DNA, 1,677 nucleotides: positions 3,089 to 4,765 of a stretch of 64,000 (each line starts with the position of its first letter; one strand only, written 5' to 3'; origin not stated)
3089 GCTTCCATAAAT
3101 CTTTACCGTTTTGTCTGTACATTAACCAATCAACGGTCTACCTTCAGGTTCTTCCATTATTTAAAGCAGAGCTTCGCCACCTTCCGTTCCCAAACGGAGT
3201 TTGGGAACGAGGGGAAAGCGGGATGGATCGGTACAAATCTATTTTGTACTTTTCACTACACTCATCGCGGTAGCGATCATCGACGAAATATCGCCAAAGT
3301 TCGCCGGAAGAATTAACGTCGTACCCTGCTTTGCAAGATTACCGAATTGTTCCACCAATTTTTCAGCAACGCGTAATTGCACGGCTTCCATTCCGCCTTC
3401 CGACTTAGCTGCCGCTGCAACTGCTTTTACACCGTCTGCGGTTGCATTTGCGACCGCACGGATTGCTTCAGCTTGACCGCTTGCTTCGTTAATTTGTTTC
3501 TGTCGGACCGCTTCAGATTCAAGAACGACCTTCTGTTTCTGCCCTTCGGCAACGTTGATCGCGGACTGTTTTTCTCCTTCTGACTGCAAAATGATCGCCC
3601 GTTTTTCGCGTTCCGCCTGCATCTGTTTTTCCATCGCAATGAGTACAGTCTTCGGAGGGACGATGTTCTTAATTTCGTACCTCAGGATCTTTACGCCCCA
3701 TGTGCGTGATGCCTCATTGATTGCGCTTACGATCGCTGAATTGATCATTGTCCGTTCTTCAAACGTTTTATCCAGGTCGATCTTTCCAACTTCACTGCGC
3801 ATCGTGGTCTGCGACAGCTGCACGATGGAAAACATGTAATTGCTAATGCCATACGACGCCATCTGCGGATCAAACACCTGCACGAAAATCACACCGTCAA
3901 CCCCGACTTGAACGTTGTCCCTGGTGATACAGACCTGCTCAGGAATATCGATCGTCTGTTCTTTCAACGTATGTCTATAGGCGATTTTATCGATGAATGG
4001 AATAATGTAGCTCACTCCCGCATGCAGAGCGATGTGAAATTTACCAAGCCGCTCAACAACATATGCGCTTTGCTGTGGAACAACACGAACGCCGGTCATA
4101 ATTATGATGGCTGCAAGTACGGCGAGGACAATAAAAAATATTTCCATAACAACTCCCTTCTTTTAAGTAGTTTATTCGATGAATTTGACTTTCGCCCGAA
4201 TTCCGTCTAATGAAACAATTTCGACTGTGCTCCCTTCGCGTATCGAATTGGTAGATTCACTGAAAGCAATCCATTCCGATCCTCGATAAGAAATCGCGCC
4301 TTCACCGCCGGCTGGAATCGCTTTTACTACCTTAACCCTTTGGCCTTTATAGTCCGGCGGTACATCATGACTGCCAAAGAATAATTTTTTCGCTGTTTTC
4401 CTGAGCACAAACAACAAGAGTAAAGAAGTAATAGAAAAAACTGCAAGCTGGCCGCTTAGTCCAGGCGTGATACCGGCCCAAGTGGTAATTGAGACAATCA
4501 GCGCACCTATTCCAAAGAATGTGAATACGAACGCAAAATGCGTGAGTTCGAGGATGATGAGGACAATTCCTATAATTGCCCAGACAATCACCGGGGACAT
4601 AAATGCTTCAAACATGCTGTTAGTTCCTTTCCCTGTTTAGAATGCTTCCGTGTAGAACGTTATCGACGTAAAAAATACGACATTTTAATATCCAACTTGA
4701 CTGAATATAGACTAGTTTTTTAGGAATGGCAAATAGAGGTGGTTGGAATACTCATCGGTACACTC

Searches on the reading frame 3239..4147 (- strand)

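Call 81: search_protein_families(library=pfam, proteins=[window:3239-4147:-], max_evalue=0.001)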
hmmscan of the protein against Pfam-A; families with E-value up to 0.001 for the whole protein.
window:3239-4147:- (302 aa): 2 families
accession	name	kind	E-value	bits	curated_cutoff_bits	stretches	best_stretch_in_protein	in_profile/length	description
PF01145.31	Band_7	-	3.1e-32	112.5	23.6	1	22-193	2-176/176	SPFH domain / Band 7 family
PF16200.10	Band_7_C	-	2.5e-25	88.7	29.1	1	242-301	2-61/63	C-terminal region of band_7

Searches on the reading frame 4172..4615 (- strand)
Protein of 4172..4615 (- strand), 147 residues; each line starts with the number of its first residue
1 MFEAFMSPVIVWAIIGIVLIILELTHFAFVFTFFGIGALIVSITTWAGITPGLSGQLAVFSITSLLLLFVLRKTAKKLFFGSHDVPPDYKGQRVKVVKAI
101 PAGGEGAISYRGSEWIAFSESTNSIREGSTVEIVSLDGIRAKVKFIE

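Call 80: search_protein_families(library=pfam, proteins=[window:4172-4615:-], max_evalue=0.001)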
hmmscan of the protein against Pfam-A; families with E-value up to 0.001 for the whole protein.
window:4172-4615:- (147 aa): 1 family
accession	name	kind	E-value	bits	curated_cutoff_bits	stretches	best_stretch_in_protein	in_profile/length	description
PF01957.25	NfeD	-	1.1e-09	38.8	29.1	1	89-144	4-56/57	NfeD-like C-terminal, partner-binding domain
